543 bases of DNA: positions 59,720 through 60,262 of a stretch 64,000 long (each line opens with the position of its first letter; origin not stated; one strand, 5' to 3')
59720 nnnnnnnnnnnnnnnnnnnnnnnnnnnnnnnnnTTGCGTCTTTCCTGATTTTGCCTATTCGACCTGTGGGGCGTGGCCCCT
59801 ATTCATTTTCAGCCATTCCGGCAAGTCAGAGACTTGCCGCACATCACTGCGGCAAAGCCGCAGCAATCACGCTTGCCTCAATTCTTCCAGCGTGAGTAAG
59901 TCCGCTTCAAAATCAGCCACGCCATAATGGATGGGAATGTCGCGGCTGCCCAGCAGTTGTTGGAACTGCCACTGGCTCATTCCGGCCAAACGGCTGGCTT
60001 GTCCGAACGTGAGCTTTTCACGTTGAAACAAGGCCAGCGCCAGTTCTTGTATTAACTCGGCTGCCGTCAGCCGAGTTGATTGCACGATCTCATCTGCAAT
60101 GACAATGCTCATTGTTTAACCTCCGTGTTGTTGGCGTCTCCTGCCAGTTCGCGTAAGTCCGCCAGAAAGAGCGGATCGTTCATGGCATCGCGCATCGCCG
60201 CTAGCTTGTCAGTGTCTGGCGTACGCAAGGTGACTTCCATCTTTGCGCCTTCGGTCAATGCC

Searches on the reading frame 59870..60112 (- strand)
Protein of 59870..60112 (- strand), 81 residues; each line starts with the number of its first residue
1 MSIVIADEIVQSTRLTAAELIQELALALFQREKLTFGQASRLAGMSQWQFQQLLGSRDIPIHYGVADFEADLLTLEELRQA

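Call 3: search_protein_families(library=pfam, max_evalue=0.1, proteins=[window:59870-60112:-])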
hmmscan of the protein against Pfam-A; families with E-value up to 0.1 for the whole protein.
seq(81 aa): 1 family
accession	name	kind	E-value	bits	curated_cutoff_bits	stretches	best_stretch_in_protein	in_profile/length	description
PF03683.19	UPF0175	-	1.6e-22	79.4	27.9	1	5-72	1-73/75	Uncharacterised protein family (UPF0175)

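Call 5: search_protein_families(library=ncbifam, max_evalue=0.1, proteins=[window:59870-60112:-])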
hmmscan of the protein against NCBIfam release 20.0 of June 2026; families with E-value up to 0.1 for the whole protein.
seq(81 aa): 0 families

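Call 6: search_protein_families(library=padloc, max_evalue=0.1, proteins=[window:59870-60112:-])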
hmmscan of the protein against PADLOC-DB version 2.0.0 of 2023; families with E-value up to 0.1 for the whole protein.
seq(81 aa): 2 families
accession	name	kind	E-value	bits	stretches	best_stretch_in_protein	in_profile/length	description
PDLC05075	PDC-S70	-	0.00021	19.7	1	12-61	16-65/83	-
PDLC05076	PDC-S70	-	0.026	12.7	1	22-80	29-80/94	-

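Call 10: find_encoding_contigs(protein=window:59870-60112:-, flank=10000, max_places=6)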
Protein seq(81 aa) (81 aa): 1 contig read that carries it; 1 place shown.
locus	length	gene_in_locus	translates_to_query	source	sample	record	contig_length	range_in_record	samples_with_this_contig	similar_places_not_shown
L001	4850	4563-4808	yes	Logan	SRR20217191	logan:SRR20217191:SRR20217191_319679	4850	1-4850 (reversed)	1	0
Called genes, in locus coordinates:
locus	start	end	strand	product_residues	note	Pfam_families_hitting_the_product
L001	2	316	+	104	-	?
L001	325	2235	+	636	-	-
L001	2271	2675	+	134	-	-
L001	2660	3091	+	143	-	-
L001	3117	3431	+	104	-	-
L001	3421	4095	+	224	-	PF08843:AbiEii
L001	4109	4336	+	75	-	-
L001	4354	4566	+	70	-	PF01954:AF2212-like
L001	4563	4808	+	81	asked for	PF03683:UPF0175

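Call 28: find_homologous_proteins(query=window:59870-60112:-, max_evalue=0.00001)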
Query seq(81 aa) (81 aa): 164 proteins with E <= 0.00001 among 166 candidates; the best 120 are listed.
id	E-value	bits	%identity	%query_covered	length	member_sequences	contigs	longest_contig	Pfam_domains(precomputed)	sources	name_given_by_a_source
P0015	7.7e-43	161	100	100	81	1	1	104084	PF03683.20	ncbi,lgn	-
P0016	8.8e-40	151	95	100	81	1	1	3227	PF03683.20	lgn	-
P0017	1.2e-39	151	95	99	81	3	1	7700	PF24001.2,PF03683.20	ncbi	-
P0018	4.4e-39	149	94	99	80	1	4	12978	PF03683.20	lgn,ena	-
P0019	5.7e-39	149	93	100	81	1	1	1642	PF03683.20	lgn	-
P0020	8.2e-39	148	91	100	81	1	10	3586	PF03683.20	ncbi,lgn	-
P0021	9.0e-39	148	91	99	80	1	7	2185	PF03683.20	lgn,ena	-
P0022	1.9e-38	147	91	100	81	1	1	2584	PF03683.20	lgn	-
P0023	3.4e-38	146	91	100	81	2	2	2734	PF24001.2,PF03683.20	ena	-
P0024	6.3e-38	145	93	99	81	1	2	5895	PF24001.2,PF03683.20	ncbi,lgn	-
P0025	6.7e-38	145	90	100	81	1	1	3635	PF24001.2,PF03683.20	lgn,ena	-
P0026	7.3e-38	145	88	100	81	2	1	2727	PF03683.20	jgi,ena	-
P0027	1.1e-37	144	91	99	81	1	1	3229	PF24001.2,PF03683.20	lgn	-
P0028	1.3e-37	144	92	98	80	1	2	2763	PF24001.2,PF03683.20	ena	-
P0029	2.2e-37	143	86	100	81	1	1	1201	PF03683.20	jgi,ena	-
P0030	3.3e-37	143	91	99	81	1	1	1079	PF24001.2,PF03683.20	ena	-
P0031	8.0e-37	142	88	100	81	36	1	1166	PF03683.20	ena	-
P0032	8.3e-37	142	85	100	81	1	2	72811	PF03683.20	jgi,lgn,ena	-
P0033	8.4e-37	142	85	100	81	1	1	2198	PF03683.20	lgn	-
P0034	8.6e-37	142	90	99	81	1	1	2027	PF03683.20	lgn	-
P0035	1.0e-36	141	86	99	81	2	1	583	PF03683.20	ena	-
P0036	1.0e-36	141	86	100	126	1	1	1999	PF03683.20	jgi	jgi:predicted HTH domain antitoxin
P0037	1.4e-36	141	89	100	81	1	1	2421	PF24001.2,PF03683.20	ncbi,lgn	-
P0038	3.5e-36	140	88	100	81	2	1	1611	PF24001.2,PF03683.20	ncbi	-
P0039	5.4e-36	139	85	100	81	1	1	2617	PF24001.2,PF03683.20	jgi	jgi:predicted HTH domain antitoxin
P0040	6.1e-36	139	86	100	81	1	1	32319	PF03683.20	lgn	-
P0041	6.6e-36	139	88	100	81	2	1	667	PF24001.2,PF03683.20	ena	-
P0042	9.5e-36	138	84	100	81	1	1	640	PF03683.20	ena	-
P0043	1.1e-35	138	84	100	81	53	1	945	PF24001.2,PF03683.20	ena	-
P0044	1.2e-35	138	81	100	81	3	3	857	PF03683.20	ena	-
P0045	1.2e-35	138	84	100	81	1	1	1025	PF03683.20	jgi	jgi:predicted HTH domain antitoxin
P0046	1.3e-35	138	86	100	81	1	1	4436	PF24001.2,PF03683.20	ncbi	-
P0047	1.5e-35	138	85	99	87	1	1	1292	PF24001.2,PF03683.20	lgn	-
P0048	1.5e-35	138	86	99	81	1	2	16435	PF03683.20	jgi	jgi:predicted HTH domain antitoxin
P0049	1.7e-35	138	83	100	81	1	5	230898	PF24001.2,PF03683.20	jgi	jgi:predicted HTH domain antitoxin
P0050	2.1e-35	137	88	100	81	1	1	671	PF03683.20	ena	-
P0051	2.2e-35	137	85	99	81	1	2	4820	PF03683.20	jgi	-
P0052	3.1e-35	137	84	100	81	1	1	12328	PF03683.20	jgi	jgi:predicted HTH domain antitoxin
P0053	3.6e-35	137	84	100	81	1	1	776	PF03683.20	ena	-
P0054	6.1e-35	136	81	100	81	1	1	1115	PF03683.20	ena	-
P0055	6.5e-35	136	86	100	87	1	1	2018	PF03683.20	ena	-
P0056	6.8e-35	136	86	98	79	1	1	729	PF24001.2,PF03683.20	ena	-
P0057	1.3e-34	135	85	99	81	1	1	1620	PF03683.20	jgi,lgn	jgi:predicted HTH domain antitoxin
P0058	1.4e-34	135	84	99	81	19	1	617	PF03683.20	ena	-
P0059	1.9e-34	134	84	100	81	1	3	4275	PF03683.20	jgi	jgi:predicted HTH domain antitoxin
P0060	2.0e-34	134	87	98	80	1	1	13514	PF03683.20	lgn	-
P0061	2.6e-34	134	85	96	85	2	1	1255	PF03683.20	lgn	-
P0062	2.9e-34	134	84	100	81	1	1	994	PF24001.2,PF03683.20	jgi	jgi:predicted HTH domain antitoxin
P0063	3.0e-34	134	86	100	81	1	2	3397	PF24001.2,PF03683.20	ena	-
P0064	3.5e-34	133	83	100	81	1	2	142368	PF03683.20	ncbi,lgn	ncbi:MAG: UPF0175 family protein [Blastocatellales bacterium]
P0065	4.4e-34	133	88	93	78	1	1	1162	PF03683.20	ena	-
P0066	4.7e-34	133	81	100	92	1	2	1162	PF24001.2,PF03683.20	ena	-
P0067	5.8e-34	133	84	99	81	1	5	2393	PF24001.2,PF03683.20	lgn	-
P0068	1.3e-33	132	81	99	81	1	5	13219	PF03683.20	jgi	jgi:predicted HTH domain antitoxin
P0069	1.3e-33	132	83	100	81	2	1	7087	PF03683.20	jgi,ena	-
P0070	1.8e-33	131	81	100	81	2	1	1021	PF24001.2,PF03683.20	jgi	jgi:predicted HTH domain antitoxin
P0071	1.9e-33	131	84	100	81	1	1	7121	PF24001.2,PF03683.20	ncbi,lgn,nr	ncbi:MAG: UPF0175 family protein [Chloracidobacterium sp.]|nr:UPF0175 family protein [Chloracidobact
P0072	2.3e-33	131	84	100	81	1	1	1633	PF03683.20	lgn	-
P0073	2.8e-33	130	81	100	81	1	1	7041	PF03683.20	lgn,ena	-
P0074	3.0e-33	130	80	100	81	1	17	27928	PF03683.20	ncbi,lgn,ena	ncbi:MAG TPA: UPF0175 family protein [Blastocatellia bacterium]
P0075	3.4e-33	130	80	100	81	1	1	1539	PF03683.20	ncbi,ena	-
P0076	3.9e-33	130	82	98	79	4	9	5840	PF03683.20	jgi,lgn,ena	-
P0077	9.1e-33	129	79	99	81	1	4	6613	PF03683.20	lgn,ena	-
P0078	9.6e-33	129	80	100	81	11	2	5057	PF24001.2,PF03683.20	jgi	jgi:predicted HTH domain antitoxin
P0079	9.9e-33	129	81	100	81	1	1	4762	PF03683.20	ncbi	-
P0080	1.0e-32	129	82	98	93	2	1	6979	PF03683.20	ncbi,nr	ncbi:MAG: UPF0175 family protein [Acidobacteria bacterium]|nr:UPF0175 family protein [Acidobacteriot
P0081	1.1e-32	129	79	100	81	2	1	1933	PF03683.20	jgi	jgi:predicted HTH domain antitoxin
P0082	2.0e-32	128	79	100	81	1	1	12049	PF03683.20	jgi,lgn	jgi:predicted HTH domain antitoxin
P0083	3.6e-32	127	79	100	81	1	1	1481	PF03683.20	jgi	jgi:predicted HTH domain antitoxin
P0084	3.6e-32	127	79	100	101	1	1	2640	PF03683.20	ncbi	-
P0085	6.6e-32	126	81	99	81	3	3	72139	PF03683.20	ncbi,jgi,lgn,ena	-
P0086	1.4e-31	125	78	100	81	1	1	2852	PF03683.20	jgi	jgi:predicted HTH domain antitoxin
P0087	1.4e-31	125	78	100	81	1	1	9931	PF03683.20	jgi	-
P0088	2.7e-31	124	77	100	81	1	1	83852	PF24001.2,PF03683.20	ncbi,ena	-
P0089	3.2e-31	124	80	98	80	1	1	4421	PF03683.20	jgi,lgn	-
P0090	4.5e-31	124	77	98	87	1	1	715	PF03683.20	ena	-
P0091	6.4e-31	123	75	99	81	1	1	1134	PF03683.20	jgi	jgi:predicted HTH domain antitoxin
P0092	8.0e-31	123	77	98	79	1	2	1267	PF24001.2,PF03683.20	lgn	-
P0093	8.7e-31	123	77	98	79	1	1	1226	PF03683.20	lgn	-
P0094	9.1e-31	123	80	99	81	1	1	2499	PF24001.2,PF03683.20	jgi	jgi:predicted HTH domain antitoxin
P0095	9.9e-31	122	79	96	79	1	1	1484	PF03683.20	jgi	jgi:predicted HTH domain antitoxin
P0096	1.2e-30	122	75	100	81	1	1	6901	PF03683.20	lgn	-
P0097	1.2e-30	122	81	99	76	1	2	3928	PF03683.20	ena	-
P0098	1.2e-30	122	75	99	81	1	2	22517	PF03683.20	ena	-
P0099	1.6e-30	122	78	99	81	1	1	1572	PF03683.20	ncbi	-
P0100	1.8e-30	122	75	100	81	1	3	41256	PF03683.20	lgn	-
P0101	2.1e-30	121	78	99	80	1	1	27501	PF03683.20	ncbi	-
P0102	2.4e-30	121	79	99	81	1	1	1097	PF24001.2,PF03683.20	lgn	-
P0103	2.7e-30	121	74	100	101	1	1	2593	PF03683.20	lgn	-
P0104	2.8e-30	121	73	98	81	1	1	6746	PF24001.2,PF03683.20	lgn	-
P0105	4.1e-30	121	75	99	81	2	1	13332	PF03683.20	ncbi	-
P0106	4.2e-30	120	74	99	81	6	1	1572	PF03683.20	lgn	-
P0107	5.3e-30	120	73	98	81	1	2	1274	PF03683.20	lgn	-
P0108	7.5e-30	120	73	98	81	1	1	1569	PF03683.20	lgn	-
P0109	8.9e-30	119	74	100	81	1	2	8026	PF24001.2,PF03683.20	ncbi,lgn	ncbi:MAG: UPF0175 family protein [Blastocatellia bacterium]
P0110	1.0e-29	119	75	99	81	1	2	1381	PF03683.20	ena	-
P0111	1.4e-29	119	74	99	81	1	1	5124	PF03683.20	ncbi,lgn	-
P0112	1.7e-29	119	79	93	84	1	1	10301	PF03683.20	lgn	-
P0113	7.1e-29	117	74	100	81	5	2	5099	PF03683.20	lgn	-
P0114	1.1e-28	116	77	93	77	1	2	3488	PF03683.20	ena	-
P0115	4.6e-28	114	69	100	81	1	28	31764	PF03683.20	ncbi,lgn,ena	-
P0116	6.0e-28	114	92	75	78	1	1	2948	PF03683.20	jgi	jgi:predicted HTH domain antitoxin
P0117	1.0e-27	113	74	95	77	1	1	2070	PF24001.2,PF03683.20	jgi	jgi:predicted HTH domain antitoxin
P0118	1.1e-27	113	75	93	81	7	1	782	PF03683.20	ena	-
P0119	1.1e-27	113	71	98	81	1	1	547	PF03683.20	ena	-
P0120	1.5e-27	112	70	100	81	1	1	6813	PF03683.20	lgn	-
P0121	1.7e-27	112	73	96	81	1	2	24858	PF24001.2,PF03683.20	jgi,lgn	jgi:predicted HTH domain antitoxin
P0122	3.2e-27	111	72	96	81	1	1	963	PF24001.2,PF03683.20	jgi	jgi:predicted HTH domain antitoxin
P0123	5.4e-27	111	73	99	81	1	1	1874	PF03683.20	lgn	-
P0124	5.7e-27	111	73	96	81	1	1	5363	PF24001.2,PF03683.20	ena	-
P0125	6.9e-27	110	73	99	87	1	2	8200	PF03683.20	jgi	jgi:predicted HTH domain antitoxin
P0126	8.1e-27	110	73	96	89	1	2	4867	PF03683.20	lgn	-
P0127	2.7e-26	108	83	79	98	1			PF03683.20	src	-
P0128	5.2e-26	108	68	96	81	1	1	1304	PF24001.2,PF03683.20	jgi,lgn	jgi:predicted HTH domain antitoxin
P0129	1.9e-25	106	87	75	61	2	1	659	PF03683.20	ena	-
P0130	4.4e-25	105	68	96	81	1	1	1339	PF03683.20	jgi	jgi:predicted HTH domain antitoxin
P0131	8.1e-25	104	68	96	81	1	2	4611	PF03683.20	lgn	-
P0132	9.8e-25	104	68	98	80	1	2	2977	PF03683.20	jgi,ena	-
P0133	1.0e-24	103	67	96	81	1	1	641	PF24001.2,PF03683.20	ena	-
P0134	1.8e-24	103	71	95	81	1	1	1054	PF03683.20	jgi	jgi:predicted HTH domain antitoxin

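Call 29: find_encoding_contigs(protein=P0018, flank=5000, max_places=4)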
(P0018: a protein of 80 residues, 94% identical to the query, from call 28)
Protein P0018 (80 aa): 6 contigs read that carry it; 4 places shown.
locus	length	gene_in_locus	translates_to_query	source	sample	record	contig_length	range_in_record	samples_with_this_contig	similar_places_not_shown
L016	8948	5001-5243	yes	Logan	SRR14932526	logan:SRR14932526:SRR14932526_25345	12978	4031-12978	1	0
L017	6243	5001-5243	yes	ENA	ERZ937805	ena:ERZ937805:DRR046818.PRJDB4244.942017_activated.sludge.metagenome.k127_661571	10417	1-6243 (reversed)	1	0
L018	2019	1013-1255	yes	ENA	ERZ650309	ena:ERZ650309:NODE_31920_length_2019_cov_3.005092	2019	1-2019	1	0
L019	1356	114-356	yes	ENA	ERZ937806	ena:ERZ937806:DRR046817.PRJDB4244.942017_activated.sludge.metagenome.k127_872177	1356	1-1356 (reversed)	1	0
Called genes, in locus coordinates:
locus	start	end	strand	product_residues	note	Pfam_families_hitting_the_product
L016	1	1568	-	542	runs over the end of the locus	PF01039:Carboxyl_trans, PF03255:ACCA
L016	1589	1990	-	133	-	PF01850:PIN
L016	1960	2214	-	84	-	-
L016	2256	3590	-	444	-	PF26686:DUF8575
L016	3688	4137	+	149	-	PF13279:4HBT_2, PF03061:4HBT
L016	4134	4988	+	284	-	PF01261:AP_endonuc_2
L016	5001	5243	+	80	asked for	PF03683:UPF0175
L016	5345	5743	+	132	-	PF01797:Y1_Tnp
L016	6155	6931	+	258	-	PF17210:SdrD_B (faint), PF22904:NOMO1-like_2nd (weak), PF13620:CarboxypepD_reg, PF13715:CarbopepD_reg_2 (weak)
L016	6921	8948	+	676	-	?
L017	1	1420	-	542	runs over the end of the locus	PF01039:Carboxyl_trans, PF03255:ACCA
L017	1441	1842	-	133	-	PF01850:PIN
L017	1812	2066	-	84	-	-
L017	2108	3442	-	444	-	PF26686:DUF8575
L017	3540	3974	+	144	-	PF13279:4HBT_2, PF03061:4HBT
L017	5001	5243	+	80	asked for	PF03683:UPF0175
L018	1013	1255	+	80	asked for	PF03683:UPF0175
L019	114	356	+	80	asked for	PF03683:UPF0175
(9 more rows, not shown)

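Call 30: find_encoding_contigs(protein=P0064, flank=5000, max_places=3)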
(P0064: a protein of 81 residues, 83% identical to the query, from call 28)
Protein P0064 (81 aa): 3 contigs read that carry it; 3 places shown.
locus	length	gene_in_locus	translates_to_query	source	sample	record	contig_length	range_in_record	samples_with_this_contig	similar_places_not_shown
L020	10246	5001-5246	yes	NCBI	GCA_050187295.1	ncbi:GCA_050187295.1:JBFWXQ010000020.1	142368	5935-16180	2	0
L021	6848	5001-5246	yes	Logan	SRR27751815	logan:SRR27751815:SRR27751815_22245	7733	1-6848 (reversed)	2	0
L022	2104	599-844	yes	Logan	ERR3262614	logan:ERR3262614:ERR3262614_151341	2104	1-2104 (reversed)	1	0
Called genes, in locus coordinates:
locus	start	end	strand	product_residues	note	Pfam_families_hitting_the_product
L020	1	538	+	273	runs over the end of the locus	PF00520:Ion_trans, PF07885:Ion_trans_2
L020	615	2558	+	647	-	PF13625:Helicase_C_3 (weak)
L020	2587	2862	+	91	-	-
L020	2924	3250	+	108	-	-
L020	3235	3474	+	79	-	PF10049:DUF2283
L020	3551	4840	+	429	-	PF01844:HNH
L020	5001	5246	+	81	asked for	PF03683:UPF0175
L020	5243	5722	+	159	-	PF11848:DUF3368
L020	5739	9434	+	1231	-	PF02574:S-methyl_trans, PF00809:Pterin_bind, PF02607:B12-binding_2, PF02310:B12-binding, PF02965:Met_synt_B12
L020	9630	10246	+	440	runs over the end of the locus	PF20251:Big_14 (faint)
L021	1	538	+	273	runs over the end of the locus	PF00520:Ion_trans, PF07885:Ion_trans_2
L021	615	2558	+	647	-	PF13625:Helicase_C_3 (weak)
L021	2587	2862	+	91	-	-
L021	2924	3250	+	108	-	-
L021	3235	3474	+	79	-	PF10049:DUF2283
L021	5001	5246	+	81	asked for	PF03683:UPF0175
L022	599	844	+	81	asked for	PF03683:UPF0175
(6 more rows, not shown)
